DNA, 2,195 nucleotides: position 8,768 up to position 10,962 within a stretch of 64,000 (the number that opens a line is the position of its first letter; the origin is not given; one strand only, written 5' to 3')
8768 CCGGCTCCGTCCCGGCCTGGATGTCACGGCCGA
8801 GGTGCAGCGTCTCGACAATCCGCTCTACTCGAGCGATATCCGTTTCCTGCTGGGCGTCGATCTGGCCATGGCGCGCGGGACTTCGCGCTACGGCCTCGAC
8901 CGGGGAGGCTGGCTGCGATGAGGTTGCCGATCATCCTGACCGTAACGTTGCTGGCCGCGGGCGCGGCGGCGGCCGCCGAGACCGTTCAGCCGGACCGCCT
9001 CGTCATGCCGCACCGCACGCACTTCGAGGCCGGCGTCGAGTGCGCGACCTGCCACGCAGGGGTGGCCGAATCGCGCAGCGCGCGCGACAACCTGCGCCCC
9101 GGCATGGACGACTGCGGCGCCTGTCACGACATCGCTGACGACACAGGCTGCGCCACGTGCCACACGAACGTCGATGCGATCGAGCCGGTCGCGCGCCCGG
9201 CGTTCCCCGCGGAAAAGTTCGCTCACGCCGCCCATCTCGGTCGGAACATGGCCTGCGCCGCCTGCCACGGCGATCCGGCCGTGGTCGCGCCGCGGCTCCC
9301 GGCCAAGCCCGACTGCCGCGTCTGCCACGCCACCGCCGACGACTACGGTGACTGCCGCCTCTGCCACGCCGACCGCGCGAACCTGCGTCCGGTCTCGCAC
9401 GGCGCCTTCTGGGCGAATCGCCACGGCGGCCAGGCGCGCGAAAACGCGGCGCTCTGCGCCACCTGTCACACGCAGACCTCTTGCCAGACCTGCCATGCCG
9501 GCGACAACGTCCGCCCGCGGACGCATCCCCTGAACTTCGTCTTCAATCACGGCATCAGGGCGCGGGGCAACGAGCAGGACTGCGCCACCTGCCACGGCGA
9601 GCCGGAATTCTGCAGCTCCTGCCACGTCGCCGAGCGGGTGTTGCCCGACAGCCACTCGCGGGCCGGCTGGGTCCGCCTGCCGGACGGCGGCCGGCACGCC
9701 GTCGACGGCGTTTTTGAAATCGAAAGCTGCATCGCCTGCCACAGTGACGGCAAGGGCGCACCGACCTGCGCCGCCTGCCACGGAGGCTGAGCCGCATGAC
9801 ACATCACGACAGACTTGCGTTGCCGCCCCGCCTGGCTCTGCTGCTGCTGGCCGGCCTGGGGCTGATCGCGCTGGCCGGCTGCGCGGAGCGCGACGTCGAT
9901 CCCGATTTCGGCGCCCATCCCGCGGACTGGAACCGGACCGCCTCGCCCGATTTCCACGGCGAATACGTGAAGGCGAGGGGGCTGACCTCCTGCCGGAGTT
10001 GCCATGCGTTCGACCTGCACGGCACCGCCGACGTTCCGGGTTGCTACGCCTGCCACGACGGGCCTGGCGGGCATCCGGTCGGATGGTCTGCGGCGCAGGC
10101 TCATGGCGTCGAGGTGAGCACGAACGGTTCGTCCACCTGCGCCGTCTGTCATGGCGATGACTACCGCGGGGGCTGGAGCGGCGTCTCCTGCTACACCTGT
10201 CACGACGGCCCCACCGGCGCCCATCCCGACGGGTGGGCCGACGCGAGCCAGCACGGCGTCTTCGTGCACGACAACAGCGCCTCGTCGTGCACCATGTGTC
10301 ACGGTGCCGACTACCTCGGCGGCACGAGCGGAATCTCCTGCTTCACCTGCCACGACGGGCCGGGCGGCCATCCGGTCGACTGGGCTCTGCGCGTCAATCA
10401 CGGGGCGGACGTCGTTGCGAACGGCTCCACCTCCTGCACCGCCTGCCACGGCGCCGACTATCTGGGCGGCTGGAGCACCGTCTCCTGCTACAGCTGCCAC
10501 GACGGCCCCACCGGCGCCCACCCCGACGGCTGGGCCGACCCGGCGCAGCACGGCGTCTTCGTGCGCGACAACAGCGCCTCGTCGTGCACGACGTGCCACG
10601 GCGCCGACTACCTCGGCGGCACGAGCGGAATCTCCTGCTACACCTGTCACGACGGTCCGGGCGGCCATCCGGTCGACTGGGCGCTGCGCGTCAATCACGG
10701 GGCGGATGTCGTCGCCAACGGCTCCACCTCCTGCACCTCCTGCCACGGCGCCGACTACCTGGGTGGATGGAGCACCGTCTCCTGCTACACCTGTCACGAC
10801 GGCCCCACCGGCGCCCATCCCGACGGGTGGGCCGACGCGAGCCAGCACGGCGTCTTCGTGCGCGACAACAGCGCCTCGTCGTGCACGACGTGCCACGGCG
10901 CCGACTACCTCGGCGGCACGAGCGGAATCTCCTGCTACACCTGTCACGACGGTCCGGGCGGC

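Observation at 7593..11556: Porin / 12-heme / 22-heme-lipoprotein operon with the gene order of a porin-cytochrome (Pcc) electron conduit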

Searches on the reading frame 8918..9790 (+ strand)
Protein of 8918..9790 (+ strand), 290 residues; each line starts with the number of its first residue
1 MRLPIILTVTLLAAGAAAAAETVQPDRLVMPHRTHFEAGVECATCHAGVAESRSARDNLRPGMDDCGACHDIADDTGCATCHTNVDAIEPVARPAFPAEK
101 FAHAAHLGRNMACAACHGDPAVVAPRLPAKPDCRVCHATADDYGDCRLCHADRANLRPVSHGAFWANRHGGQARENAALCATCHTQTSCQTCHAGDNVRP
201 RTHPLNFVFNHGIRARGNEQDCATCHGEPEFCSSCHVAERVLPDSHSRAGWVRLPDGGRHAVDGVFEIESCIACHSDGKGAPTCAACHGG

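Call 4: search_protein_families(library=pfam, proteins=[window:8918-9790:+], max_evalue=0.1)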
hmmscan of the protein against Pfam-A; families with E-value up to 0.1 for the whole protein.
window:8918-9790:+ (290 aa): 3 families
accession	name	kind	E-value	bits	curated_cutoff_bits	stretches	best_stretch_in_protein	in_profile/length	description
PF14522.11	Cytochrome_C7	-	6.9e-15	55.1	24.8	2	29-83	2-67/67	Cytochrome c7 and related cytochrome c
PF14537.11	Cytochrom_c3_2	-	3.2e-09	37.5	25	1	35-137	2-78/79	Cytochrome c3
PF22113.1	Mtrc-MtrF_II-IV_dom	-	9.9e-08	32.1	30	2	41-228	8-165/176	Outer membrane cytochrome MtrC/MtrF-like, domains II/IV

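Call 5: search_protein_families(library=ncbifam, proteins=[window:8918-9790:+], max_evalue=0.1)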
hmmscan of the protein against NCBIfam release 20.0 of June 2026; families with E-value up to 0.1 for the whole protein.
window:8918-9790:+ (290 aa): 5 families
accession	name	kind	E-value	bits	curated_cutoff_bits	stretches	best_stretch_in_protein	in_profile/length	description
NF045713.1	CxxCH_16_HmcA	equivalog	3.3e-05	22.7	400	1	208-288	297-368/541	sulfate respiration complex hexadecaheme cytochrome HmcA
NF041781.1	mnquin_red_QrcA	equivalog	0.0012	18.5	180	1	23-82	103-173/174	menaquinone reductase multiheme cytochrome c subunit QrcA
NF058586.1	HNHNucHlpB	equivalog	0.023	15.1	130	1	142-188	5-48/99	HNH nuclease-like protein HlpB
NF038038.1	cytoc_DsrJ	equivalog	0.037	14.3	100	1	220-244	91-116/121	sulfate reduction electron transfer complex DsrMKJOP subunit DsrJ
NF045784.1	9HemeCytC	equivalog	0.072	12.4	640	0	207-288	64-146/328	nine-heme cytochrome c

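Call 26: search_solved_structures(query=window:8918-9787:+, max_evalue=1)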
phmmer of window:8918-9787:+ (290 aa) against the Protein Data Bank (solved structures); distinct sequences matched with E-value up to 1: 6.
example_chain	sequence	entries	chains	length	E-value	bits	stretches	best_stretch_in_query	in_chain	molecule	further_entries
6btm_A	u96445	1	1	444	0.0072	19.3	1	25-117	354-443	Alternative Complex III subunit A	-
8k9e_A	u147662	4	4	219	0.008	19.2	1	29-119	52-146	Cytochrome c7-like domain-containing protein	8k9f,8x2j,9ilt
6lod_A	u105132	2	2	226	0.021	17.8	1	30-141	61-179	MULTIHEME_CYTC domain-containing protein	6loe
6f0k_A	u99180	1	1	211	0.084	15.8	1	31-119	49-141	Cytochrome c family protein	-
1kwj_A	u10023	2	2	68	0.11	15.4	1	100-150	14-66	cytochrome c7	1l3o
1ehj_A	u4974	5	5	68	0.11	15.4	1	101-150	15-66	CYTOCHROME C7 | CYTOCHROME C551.5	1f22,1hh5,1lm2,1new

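Call 50: find_homologous_proteins(query=window:8918-9787:+)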
Query window:8918-9787:+ (290 aa): 554 proteins with E <= 0.001 among 4319 candidates; the best 120 are listed.
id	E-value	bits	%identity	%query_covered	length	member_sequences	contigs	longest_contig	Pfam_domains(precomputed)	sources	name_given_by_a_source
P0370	8.3e-176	602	88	100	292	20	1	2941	PF14537.12,PF14522.12,PF22113.2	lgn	-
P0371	9.8e-139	480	72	100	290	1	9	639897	PF14537.12,PF14522.12,PF22113.2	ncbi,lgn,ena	-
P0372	5.1e-129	449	69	99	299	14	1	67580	PF14537.12,PF14522.12,PF22113.2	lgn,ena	-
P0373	3.5e-127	442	65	100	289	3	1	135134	PF14537.12,PF14522.12,PF22113.2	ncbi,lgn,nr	ncbi:MAG: hypothetical protein Q7W56_03695 [Candidatus Latescibacteria bacterium]|nr:hypothetical pr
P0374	1.4e-122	427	66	100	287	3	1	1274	PF14537.12,PF02085.22,PF14522.12,PF22113.2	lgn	-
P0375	2.7e-121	423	64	100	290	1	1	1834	PF14537.12,PF14522.12,PF22113.2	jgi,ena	-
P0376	1.5e-120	421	64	98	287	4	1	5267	PF14537.12,PF02085.22,PF14522.12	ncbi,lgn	-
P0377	2.5e-120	420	66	92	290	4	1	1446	PF14537.12,PF14522.12,PF22113.2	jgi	jgi:hypothetical protein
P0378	7.5e-120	418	64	100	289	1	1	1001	PF14537.12,PF02085.22,PF14522.12,PF22113.2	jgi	jgi:hypothetical protein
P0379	1.1e-116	408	62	100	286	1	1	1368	PF14537.12,PF02085.22,PF14522.12,PF22113.2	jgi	jgi:hypothetical protein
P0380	6.4e-113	396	65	92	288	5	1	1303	PF14537.12,PF02085.22,PF14522.12,PF22113.2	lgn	-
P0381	4.5e-111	390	59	94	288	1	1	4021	PF14537.12,PF02085.22,PF14522.12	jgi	-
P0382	6.8e-110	386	62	92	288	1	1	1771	PF14537.12,PF02085.22,PF14522.12,PF22113.2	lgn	-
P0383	1.2e-109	385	63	92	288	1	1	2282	PF14537.12,PF02085.22,PF14522.12,PF22113.2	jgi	-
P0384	2.7e-109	384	63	91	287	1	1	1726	PF14537.12,PF14522.12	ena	-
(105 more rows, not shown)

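Call 62: predict_structure(alignment_id=A2)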
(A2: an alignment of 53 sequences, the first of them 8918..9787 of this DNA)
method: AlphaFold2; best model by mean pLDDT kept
length: 290 residues; sequences in the alignment: 53
mean_pLDDT: 75.1   pTM: 0.56
mean pLDDT of the five models: 75.1, 72.8, 69.6, 67.6, 65.2
residues with pLDDT >= 90: 62; 70-90: 114; 50-70: 108; < 50: 6
segments of 3 or more residues with pLDDT < 50: 196-201
pLDDT, mean of each block of 10 residues (from residue 1): 83 75 84 95 94 90 89 82 88 77 94 95 90 76 72 79 79 74 67 50 54 60 62 59 57 72 60 59 62
secondary structure, 60 per line:
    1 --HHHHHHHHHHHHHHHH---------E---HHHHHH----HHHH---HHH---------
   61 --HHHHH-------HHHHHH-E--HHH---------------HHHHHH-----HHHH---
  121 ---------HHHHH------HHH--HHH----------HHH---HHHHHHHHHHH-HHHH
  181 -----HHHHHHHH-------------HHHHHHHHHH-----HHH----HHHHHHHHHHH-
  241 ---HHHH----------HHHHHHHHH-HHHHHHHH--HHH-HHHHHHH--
elements in order: H3-18 H32-37 H42-45 H63-67 H75-80 H103-108 H114-117 H130-134 H165-175 H177-180 H186-193 H207-216 H229-239 H244-247 H258-266 H268-275 H282-288

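Call 64: fold_search(model_id=the predicted structure, library=pdb)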
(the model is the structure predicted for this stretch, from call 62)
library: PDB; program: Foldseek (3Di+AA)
matches with E <= 10: 2; with E <= 0.001: 0
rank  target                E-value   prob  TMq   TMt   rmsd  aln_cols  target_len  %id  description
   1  8k9e_A                7.1e-02  0.94  0.28  0.36  14.4       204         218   19  Cryo-EM structure of the photosynthetic alternative complex III from Chloroflexus aurantiacus at 3.3 angstrom (released 2024-03-06)
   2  6lod_A                2.1e-01  0.60  0.27  0.34  15.0       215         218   20  Cryo-EM structure of the air-oxidized photosynthetic alternative complex III from Roseiflexus castenholzii (released 2020-11-04)

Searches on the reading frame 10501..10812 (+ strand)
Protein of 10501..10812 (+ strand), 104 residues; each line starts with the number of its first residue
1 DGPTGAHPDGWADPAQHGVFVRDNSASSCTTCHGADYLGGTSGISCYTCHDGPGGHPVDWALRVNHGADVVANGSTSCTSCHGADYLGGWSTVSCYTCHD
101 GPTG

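Call 90: search_protein_families(library=pfam, proteins=[window:10501-10812:+], max_evalue=10)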
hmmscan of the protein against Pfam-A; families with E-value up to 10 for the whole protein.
seq(104 aa): 14 families
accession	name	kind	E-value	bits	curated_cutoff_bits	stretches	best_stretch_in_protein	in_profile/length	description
PF09699.15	Paired_CXXCH_1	-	0.00012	22.2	20.6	3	45-84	8-38/41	Doubled CXXCH motif (Paired_CXXCH_1)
PF01844.29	HNH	-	0.00018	22.1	21.4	2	65-83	24-42/47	HNH endonuclease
PF14522.11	Cytochrome_C7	-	0.00021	21.5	24.8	1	42-99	12-66/67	Cytochrome c7 and related cytochrome c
PF02085.21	Cytochrom_CIII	-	0.00097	19.9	22.9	1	26-99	30-101/101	Class III cytochrome C family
PF14537.11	Cytochrom_c3_2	-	0.0025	18.7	25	1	25-100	5-79/79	Cytochrome c3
PF10080.14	FtrD-like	-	0.0078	16.8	26.3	2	67-99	26-58/101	Membrane iron-sulfur containing protein FtrD-like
PF22113.1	Mtrc-MtrF_II-IV_dom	-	0.091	12.7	30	4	45-85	122-166/176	Outer membrane cytochrome MtrC/MtrF-like, domains II/IV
PF25436.1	BSD2_CRD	-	0.1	13.3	27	2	77-90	50-63/69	BSD2 cysteine rich domain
PF00684.25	DnaJ_CXXCXGXG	-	0.66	10.7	32.7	2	29-50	1-22/65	DnaJ central domain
PF22678.1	Cytochrom_c_NrfB-like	-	0.69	10.9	27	0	24-39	31-46/89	Cytochrome c-type protein NrfB-like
PF03150.19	CCP_MauG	-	2.2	9.3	25.6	1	38-51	16-29/149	Di-haem cytochrome c peroxidase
PF16694.10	Cytochrome_P460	-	3.6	8.4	27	0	69-83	101-115/125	Cytochrome P460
PF11845.13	Tll0287-like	-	7.4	7.4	24.1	0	26-35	101-110/144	Tll0287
PF09086.16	DUF1924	-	8.4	7.3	22.5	2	22-36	22-36/96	Domain of unknown function (DUF1924)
